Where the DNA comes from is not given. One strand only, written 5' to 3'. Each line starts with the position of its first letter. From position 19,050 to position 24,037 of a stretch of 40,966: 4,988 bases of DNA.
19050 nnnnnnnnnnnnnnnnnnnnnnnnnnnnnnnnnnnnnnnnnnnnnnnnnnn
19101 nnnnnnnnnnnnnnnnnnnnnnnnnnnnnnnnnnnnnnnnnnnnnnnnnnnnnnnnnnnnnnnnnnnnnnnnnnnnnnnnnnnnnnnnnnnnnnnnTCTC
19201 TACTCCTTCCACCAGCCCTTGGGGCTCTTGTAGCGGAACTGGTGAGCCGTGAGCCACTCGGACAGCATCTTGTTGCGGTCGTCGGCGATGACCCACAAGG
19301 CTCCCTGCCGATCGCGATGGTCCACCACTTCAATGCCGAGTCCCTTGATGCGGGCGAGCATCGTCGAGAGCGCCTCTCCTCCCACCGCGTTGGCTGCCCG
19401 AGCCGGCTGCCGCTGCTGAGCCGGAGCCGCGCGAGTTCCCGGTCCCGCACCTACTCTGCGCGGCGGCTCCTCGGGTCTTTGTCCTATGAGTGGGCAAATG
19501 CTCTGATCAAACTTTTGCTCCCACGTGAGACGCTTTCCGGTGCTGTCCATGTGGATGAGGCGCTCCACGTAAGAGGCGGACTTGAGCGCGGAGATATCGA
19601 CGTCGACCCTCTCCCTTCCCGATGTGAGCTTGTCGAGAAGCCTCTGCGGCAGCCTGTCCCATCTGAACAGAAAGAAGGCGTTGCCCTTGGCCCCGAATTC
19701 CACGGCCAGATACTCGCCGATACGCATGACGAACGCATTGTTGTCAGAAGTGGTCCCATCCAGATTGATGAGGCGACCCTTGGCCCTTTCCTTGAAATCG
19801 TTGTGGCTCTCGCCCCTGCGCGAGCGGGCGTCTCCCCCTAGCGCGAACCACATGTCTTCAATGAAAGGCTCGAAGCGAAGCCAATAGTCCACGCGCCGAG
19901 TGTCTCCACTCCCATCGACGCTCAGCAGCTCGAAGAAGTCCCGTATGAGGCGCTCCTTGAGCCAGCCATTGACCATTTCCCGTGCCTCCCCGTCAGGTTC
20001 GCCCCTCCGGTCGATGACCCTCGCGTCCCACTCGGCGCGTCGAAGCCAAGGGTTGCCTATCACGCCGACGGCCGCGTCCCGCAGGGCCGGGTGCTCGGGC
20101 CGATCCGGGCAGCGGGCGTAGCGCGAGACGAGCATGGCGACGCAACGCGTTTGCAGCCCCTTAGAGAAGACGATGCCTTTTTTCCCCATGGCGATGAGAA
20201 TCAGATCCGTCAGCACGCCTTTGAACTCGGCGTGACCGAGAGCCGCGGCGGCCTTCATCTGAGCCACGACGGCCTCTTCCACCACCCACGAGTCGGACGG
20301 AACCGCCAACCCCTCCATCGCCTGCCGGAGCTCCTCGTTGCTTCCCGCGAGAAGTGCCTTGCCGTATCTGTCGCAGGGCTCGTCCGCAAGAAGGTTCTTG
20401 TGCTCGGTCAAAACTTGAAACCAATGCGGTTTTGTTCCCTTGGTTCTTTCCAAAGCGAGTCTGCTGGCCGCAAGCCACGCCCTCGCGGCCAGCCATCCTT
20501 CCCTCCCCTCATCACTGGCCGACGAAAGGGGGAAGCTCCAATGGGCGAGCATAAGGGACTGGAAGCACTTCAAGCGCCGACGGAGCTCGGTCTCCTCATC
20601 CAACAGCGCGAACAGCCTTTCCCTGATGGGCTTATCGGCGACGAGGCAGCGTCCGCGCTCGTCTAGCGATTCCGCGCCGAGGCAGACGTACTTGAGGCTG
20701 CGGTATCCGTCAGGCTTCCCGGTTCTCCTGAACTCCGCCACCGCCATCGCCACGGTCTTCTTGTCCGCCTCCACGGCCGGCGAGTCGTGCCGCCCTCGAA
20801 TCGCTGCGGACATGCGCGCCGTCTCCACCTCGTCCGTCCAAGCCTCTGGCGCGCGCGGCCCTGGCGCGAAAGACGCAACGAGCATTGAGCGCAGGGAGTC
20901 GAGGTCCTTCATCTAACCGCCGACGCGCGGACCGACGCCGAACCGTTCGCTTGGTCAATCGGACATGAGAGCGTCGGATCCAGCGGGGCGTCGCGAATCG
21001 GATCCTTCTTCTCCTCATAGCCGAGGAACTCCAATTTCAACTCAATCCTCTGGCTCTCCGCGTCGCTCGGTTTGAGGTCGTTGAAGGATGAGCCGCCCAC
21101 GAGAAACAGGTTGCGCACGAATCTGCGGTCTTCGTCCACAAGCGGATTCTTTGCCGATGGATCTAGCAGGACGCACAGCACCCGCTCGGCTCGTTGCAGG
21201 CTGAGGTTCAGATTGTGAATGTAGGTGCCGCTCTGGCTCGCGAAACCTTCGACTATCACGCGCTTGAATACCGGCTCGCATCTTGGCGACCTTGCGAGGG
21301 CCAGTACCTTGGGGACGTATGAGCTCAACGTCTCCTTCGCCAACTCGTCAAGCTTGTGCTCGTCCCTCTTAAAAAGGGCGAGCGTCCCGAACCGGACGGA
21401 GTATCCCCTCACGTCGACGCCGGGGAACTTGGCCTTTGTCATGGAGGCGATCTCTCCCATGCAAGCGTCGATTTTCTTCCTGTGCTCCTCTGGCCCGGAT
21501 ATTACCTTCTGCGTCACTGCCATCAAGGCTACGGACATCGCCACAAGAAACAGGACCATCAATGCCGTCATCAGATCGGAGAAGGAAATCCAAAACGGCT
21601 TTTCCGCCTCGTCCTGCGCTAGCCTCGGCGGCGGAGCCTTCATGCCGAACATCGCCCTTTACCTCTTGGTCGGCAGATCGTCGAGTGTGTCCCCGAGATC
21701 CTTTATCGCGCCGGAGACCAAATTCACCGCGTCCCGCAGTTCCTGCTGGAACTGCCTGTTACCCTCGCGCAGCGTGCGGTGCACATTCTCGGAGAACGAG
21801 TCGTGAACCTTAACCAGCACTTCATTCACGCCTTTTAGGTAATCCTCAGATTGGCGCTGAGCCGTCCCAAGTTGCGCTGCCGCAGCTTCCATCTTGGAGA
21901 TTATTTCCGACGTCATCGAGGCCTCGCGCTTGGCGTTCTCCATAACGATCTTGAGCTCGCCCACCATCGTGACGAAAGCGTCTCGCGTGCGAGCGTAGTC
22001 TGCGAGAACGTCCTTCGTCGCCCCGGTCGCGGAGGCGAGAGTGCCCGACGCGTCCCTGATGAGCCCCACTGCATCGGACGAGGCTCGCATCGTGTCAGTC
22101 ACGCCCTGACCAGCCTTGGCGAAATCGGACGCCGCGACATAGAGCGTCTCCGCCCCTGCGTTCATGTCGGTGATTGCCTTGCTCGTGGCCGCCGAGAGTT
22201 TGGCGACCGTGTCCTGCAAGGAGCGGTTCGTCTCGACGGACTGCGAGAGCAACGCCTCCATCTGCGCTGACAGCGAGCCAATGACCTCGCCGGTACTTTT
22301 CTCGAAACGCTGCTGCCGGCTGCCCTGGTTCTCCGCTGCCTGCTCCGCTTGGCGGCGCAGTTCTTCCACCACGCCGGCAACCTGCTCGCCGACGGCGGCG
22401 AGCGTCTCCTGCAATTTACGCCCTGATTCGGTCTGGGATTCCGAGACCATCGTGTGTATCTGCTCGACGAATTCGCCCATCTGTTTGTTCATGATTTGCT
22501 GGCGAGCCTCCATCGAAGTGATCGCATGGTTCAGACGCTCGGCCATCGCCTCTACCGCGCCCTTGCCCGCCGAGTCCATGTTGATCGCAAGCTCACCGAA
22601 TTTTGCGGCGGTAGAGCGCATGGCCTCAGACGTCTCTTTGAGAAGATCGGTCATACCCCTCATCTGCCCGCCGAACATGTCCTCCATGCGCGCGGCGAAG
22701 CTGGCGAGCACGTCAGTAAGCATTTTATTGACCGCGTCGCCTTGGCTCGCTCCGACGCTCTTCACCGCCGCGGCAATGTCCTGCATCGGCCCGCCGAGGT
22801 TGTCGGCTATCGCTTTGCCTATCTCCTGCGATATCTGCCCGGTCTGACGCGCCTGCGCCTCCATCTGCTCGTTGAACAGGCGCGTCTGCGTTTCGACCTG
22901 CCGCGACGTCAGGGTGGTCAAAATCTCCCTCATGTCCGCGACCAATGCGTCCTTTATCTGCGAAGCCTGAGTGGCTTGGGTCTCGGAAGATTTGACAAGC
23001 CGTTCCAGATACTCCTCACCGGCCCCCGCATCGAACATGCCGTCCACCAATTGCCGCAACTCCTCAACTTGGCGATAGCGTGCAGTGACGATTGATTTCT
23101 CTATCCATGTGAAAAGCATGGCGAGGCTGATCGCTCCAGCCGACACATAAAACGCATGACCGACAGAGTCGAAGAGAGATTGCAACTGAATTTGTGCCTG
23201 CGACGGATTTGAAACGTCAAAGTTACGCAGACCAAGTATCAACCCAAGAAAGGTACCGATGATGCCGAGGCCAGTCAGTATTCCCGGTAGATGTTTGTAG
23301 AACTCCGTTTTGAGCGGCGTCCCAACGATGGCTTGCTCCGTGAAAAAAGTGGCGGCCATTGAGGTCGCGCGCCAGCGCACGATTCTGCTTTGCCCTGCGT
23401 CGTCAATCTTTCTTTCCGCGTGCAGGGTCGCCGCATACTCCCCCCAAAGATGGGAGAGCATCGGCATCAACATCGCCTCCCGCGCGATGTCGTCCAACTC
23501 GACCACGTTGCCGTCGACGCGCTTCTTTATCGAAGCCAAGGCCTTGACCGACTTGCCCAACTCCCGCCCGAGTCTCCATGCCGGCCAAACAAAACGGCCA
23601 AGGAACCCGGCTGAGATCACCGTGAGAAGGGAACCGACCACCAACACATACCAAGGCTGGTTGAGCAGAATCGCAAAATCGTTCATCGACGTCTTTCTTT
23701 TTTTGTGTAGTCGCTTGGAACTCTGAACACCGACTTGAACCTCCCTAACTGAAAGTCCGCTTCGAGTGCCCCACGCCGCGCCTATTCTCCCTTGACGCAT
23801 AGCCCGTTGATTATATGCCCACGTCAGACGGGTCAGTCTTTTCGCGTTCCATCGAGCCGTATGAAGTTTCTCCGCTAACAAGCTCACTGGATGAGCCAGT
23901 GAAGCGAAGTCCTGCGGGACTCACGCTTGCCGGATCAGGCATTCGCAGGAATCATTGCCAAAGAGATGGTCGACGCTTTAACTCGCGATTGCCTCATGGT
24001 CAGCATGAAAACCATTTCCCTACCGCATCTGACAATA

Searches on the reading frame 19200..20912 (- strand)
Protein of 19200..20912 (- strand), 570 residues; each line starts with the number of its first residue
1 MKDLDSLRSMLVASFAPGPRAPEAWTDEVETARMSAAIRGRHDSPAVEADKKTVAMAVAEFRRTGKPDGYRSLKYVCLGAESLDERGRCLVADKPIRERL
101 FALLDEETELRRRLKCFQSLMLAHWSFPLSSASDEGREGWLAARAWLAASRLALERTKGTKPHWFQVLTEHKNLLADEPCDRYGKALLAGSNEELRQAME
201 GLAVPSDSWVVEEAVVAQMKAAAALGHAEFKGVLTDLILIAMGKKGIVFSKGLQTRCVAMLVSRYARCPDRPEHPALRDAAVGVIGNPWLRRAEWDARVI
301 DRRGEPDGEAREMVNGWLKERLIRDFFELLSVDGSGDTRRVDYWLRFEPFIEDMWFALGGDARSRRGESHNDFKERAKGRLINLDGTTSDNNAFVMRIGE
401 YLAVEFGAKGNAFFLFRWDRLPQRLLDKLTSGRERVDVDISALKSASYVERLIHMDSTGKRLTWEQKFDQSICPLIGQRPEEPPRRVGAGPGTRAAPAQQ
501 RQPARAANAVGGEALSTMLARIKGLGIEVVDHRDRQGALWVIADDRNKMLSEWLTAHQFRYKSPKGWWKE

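Call 25: search_protein_families(library=padloc, proteins=[window:19200-20912:-], max_evalue=0.001)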
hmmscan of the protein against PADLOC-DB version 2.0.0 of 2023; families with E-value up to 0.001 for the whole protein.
window:19200-20912:- (570 aa): 6 families
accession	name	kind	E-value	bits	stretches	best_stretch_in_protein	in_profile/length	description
PDLC00625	ZorC1|ZorC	-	5e-179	594.5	1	3-570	3-551/551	EH signature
PDLC00613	ZorC1|ZorC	-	2.9e-133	443.6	1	32-569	34-568/570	EH signature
PDLC00616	ZorC1|ZorC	-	4.1e-68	228.4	1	81-569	86-572/575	EH signature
PDLC00624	ZorC1|ZorC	-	7.6e-47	158.4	1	53-568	58-558/560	EH signature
PDLC00614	ZorC1|ZorC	-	1.1e-31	108.1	1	135-472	137-445/465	EH signature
PDLC00622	ZorC1|ZorC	-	3.5e-08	30.8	1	267-410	265-400/462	EH signature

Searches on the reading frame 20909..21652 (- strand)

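Call 25: search_protein_families(library=padloc, proteins=[window:20909-21652:-], max_evalue=0.001)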
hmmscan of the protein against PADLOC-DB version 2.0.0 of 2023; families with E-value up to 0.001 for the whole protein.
window:20909-21652:- (247 aa): 7 families
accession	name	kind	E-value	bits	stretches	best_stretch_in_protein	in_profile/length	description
PDLC00611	ZorB1|ZorB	-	1.5e-80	268.3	1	1-232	1-238/240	MotB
PDLC00609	ZorB1|ZorB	-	3.2e-26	90.3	1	13-209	11-216/232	MotB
PDLC00641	ZorB2|ZorB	-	9.9e-17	59.4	1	14-206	10-221/238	MotB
PDLC00608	ZorB1|ZorB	-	1.1e-10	39.2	1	14-168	11-178/243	MotB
PDLC00610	ZorB1|ZorB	-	5.5e-06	24.1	1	13-166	9-189/254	MotB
PDLC00612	ZorB1|ZorB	-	2.2e-05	22.1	0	86-163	128-218/293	MotB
PDLC00651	ZorB3|ZorB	-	0.00076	17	0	14-49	9-43/215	MotB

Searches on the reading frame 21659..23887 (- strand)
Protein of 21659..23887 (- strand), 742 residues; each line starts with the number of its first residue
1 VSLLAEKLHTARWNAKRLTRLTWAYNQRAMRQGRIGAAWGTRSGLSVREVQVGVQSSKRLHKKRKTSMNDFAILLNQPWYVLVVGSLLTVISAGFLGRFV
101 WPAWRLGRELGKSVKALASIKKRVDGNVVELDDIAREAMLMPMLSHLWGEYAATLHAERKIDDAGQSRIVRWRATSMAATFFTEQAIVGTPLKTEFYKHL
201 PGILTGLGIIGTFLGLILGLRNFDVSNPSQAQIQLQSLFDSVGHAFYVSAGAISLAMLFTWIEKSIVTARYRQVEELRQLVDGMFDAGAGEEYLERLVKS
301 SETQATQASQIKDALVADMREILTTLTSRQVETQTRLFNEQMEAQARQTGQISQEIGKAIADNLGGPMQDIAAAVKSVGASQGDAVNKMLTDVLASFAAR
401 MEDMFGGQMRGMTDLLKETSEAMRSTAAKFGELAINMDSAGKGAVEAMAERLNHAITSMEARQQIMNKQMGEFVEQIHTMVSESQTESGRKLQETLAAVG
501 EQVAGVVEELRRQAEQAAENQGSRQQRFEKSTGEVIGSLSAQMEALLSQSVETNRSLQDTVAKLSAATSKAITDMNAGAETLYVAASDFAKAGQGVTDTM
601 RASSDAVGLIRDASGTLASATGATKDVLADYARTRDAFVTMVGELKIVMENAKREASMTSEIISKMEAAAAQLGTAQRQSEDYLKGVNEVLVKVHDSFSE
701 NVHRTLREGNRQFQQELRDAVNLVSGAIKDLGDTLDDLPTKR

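Call 25: search_protein_families(library=padloc, proteins=[window:21659-23887:-], max_evalue=0.001)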
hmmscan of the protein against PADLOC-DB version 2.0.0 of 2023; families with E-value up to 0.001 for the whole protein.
window:21659-23887:- (742 aa): 18 families
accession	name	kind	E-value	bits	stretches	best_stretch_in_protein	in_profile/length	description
PDLC00598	ZorA1|ZorA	-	4.2e-241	800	1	70-741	4-662/663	MotA/ExbB/TolQ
PDLC00603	ZorA1|ZorA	-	7.7e-142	472.4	2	81-441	18-374/727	MotA/ExbB/TolQ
PDLC00599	ZorA1|ZorA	-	2.1e-127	424.5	1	76-739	9-626/631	MotA/ExbB/TolQ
PDLC00601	ZorA1|ZorA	-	2.6e-23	80.6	1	142-719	88-653/699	MotA/ExbB/TolQ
PDLC00602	ZorA1|ZorA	-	1.1e-18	65.4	1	202-576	133-508/648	MotA/ExbB/TolQ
PDLC00637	ZorA2|ZorA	-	2.5e-15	54.2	2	194-553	38-386/420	MotA/ExbB/TolQ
PDLC00596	ZorA1|ZorA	-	3.4e-13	47.2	1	141-294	111-254/583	MotA/ExbB/TolQ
PDLC00635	ZorA2|ZorA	-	5.7e-13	46.7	1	195-487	44-346/505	MotA/ExbB/TolQ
PDLC00638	ZorA2|ZorA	-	4.7e-12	43.4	1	191-339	40-190/545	MotA/ExbB/TolQ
PDLC00597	ZorA1|ZorA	-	1.8e-11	41.5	1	192-514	103-399/683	MotA/ExbB/TolQ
PDLC00640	ZorA2|ZorA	-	2.3e-11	41.1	1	176-412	24-241/590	MotA/ExbB/TolQ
PDLC00600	ZorA1|ZorA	-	7.8e-11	39.2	1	144-734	96-652/677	MotA/ExbB/TolQ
PDLC00639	ZorA2|ZorA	-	1.9e-07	28.3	1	199-577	60-402/494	MotA/ExbB/TolQ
PDLC00648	ZorA3|ZorA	-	1.1e-05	22.4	0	494-726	219-450/692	MotA/ExbB/TolQ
PDLC02308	AbiEii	-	1.9e-05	22.5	1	241-347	148-252/279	AbiEii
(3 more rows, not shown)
